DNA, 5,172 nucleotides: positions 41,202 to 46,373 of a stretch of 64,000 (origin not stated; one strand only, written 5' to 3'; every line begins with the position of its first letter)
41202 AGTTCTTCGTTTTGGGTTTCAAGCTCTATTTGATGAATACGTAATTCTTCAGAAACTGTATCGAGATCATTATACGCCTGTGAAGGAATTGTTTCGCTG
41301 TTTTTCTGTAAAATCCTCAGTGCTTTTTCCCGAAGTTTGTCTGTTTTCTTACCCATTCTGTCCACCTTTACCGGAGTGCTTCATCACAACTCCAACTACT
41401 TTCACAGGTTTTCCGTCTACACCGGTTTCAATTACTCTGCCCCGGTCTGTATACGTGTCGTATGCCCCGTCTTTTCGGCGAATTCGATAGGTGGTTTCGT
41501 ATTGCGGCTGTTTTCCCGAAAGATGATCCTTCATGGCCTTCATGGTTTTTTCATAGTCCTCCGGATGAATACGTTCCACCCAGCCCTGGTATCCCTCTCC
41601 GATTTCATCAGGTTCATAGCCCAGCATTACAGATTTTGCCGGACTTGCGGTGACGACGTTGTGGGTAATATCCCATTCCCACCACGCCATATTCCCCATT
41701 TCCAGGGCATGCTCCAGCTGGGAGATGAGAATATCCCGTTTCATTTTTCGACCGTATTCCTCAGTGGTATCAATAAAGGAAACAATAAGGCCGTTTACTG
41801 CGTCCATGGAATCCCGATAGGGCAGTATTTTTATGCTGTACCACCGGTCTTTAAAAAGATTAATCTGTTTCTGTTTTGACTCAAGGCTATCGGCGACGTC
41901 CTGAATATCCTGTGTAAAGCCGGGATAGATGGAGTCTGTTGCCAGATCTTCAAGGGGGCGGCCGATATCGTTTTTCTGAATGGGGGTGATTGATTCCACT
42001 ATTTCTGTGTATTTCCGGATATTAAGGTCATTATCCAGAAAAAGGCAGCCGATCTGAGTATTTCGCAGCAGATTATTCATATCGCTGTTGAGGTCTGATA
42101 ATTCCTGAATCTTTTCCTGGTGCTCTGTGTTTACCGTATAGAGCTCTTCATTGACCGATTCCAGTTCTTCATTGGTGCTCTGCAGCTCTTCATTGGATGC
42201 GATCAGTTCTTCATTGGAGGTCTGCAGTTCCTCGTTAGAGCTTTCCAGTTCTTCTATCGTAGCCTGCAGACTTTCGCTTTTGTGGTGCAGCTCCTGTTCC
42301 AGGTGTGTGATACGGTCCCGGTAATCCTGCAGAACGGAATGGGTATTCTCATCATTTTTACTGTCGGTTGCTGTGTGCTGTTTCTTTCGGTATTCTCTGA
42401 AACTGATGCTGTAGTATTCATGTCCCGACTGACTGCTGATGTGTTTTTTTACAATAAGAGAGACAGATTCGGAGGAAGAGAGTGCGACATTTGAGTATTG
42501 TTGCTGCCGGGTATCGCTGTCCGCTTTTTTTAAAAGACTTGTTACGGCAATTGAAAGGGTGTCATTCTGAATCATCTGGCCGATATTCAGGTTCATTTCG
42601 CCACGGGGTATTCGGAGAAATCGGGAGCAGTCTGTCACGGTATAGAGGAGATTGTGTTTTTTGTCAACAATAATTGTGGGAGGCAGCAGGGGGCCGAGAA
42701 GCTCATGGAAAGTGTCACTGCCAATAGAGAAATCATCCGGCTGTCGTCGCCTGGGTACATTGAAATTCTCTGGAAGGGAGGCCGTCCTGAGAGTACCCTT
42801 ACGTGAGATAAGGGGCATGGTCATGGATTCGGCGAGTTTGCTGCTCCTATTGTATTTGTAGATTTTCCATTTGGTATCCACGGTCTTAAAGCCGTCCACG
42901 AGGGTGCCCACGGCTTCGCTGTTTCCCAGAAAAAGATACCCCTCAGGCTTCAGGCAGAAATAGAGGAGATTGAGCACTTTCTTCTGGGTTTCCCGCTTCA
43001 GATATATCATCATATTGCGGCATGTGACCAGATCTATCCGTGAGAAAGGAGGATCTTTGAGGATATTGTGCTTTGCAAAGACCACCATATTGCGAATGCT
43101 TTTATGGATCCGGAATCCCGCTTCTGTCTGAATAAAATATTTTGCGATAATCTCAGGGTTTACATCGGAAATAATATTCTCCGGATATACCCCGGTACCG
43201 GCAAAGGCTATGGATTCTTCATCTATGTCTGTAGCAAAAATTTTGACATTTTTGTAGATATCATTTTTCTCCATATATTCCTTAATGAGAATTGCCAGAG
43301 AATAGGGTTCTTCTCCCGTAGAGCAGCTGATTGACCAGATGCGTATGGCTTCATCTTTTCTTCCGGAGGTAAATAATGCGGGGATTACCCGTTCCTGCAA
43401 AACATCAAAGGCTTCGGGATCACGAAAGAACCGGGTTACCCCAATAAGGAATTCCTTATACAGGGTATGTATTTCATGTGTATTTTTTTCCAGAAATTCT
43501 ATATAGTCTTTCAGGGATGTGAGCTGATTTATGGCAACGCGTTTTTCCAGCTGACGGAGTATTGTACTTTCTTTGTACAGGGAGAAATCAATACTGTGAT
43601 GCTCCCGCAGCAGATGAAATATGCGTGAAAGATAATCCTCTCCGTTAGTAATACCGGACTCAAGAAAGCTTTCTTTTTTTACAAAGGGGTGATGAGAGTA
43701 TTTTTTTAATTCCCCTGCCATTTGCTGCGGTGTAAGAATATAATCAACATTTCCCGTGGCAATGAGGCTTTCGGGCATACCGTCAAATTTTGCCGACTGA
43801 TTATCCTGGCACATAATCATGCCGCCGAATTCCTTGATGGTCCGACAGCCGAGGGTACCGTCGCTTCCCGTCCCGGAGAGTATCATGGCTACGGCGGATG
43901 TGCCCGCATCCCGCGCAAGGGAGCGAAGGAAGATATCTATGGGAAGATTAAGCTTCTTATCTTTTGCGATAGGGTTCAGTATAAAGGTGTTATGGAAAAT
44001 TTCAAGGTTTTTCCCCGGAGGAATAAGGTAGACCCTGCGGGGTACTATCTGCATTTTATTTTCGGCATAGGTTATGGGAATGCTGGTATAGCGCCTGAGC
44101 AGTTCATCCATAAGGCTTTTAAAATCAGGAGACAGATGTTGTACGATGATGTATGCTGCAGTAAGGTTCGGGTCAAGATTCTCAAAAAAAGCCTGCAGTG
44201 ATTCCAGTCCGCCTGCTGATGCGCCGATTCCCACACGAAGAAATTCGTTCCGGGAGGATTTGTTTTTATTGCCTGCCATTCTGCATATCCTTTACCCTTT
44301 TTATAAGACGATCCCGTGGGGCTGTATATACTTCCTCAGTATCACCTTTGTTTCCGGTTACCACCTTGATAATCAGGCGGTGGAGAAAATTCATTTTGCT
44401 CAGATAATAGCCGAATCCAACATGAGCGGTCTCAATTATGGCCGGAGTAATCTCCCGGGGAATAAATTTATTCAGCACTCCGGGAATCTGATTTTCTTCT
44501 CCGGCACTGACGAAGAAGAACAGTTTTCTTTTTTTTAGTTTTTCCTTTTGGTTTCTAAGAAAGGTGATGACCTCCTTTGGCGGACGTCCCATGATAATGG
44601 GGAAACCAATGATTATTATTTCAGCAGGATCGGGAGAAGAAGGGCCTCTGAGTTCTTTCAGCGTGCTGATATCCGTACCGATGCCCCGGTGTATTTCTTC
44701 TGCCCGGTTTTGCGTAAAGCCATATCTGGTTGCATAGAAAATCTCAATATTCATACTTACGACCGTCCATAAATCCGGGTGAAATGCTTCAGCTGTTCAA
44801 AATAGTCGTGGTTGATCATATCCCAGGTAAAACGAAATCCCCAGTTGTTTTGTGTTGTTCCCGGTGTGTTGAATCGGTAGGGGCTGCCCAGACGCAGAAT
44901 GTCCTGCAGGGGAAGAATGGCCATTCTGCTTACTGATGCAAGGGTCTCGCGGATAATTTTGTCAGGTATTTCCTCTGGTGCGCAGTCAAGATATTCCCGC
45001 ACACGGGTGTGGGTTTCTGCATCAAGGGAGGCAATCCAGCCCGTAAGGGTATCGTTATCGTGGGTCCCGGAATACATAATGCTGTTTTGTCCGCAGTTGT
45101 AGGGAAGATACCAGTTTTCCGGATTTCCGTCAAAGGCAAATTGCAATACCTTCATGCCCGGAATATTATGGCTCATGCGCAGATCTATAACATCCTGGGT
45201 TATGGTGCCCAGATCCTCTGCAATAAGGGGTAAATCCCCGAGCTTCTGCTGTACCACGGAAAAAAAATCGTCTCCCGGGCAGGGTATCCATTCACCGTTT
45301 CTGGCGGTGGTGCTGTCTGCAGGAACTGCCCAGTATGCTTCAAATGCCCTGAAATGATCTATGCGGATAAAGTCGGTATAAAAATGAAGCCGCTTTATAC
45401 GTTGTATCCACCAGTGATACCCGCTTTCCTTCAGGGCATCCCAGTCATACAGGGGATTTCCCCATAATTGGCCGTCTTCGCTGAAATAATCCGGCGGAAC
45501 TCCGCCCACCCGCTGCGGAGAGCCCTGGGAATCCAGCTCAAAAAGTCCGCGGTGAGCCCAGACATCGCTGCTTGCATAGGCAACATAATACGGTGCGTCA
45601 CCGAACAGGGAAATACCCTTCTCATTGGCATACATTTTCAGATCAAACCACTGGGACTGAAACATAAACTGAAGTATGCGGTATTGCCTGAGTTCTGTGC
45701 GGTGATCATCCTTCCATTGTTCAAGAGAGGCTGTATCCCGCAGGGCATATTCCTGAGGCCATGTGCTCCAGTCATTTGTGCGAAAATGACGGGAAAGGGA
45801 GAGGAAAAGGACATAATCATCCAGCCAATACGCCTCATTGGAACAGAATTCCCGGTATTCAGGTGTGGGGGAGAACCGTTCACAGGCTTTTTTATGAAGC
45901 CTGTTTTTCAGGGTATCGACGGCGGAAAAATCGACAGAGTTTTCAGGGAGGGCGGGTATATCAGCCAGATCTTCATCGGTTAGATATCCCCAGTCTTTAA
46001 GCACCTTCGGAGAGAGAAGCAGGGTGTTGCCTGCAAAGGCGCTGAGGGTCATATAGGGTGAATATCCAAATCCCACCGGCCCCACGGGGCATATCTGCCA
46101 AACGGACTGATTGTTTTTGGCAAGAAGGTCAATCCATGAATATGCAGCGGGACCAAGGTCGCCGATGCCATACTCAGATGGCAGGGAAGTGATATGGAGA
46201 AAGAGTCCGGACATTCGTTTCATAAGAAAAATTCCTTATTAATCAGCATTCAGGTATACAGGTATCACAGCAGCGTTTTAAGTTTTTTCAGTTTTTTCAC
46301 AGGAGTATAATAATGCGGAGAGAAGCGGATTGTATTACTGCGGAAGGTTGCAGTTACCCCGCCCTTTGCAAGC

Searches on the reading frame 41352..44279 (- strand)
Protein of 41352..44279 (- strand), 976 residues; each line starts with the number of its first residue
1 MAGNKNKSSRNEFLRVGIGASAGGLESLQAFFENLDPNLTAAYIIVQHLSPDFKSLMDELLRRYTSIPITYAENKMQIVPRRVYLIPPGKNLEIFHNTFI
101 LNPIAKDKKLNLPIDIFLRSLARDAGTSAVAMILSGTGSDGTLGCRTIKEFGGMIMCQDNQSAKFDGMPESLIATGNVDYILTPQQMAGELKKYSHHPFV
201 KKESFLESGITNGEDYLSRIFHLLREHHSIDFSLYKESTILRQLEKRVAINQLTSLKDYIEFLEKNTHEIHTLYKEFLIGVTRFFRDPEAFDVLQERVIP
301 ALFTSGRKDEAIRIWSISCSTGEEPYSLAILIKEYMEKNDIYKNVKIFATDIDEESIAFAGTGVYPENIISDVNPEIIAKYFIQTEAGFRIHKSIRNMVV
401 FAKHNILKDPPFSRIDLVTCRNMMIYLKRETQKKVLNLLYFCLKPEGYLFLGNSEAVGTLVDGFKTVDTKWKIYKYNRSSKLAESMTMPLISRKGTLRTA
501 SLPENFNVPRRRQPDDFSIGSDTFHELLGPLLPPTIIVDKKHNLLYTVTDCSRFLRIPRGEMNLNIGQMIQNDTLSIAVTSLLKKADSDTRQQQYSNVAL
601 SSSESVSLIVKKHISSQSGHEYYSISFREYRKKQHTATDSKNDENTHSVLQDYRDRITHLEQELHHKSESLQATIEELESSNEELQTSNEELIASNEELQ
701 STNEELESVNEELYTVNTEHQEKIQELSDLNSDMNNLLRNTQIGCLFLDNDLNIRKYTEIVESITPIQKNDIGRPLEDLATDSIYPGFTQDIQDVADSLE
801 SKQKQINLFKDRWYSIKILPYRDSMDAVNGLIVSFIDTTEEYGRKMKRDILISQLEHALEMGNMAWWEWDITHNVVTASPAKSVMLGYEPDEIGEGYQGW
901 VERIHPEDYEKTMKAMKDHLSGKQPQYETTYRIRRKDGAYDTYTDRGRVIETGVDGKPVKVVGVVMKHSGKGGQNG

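Call 59: search_protein_families(library=pfam, proteins=[window:41352-44279:-], max_evalue=0.00001)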
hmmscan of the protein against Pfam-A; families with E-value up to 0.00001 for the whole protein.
window:41352-44279:- (976 aa): 5 families
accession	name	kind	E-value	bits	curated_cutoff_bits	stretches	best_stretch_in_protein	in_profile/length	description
PF01739.24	CheR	-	2.4e-59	200.5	27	1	281-472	2-194/195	CheR methyltransferase, SAM binding domain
PF01339.22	CheB_methylest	-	3.8e-53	180.2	24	1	16-191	1-174/174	CheB methylesterase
PF13596.12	PAS_10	-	1.2e-23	84.2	22.1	1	734-838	1-105/106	PAS domain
PF08447.18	PAS_3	-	1.9e-21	76.6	25.6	1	876-965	2-89/89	PAS fold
PF03705.20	CheR_N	-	4.5e-11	42.7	27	1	218-266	4-52/53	CheR methyltransferase, all-alpha domain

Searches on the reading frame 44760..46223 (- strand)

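Call 59: search_protein_families(library=pfam, proteins=[window:44760-46223:-], max_evalue=0.00001)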
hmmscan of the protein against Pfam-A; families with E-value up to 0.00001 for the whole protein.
window:44760-46223:- (488 aa): 1 family
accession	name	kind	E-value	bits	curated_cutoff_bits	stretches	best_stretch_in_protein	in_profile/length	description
PF02446.23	Glyco_hydro_77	-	6.4e-162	540.1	25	1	9-469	1-463/465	4-alpha-glucanotransferase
